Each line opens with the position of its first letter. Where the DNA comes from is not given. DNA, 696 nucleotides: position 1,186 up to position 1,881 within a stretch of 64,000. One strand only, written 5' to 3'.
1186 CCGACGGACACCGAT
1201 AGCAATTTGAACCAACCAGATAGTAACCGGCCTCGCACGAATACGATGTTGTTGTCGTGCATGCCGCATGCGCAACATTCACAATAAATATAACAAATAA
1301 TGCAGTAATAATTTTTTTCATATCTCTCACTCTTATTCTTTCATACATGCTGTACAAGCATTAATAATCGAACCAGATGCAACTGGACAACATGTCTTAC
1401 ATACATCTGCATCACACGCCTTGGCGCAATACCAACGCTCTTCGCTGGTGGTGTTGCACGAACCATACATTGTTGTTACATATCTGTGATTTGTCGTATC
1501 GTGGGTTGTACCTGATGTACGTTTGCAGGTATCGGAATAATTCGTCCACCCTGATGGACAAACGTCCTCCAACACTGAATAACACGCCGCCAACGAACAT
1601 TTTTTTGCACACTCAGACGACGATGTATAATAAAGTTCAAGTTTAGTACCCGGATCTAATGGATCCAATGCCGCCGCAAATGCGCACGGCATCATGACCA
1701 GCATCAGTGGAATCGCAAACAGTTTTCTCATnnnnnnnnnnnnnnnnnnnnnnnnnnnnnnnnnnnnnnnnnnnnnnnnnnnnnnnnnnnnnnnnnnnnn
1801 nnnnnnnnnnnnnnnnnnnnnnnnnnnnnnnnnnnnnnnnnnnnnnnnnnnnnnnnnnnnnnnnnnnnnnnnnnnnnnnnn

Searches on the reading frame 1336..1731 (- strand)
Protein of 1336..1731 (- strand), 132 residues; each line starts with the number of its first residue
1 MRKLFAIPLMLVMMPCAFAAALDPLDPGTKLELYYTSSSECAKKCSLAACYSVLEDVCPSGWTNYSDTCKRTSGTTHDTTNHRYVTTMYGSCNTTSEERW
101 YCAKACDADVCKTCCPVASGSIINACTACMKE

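Call 14: search_protein_families(library=pfam, proteins=[window:1336-1731:-], max_evalue=1)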
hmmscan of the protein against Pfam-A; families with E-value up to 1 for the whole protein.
seq(132 aa): 0 families
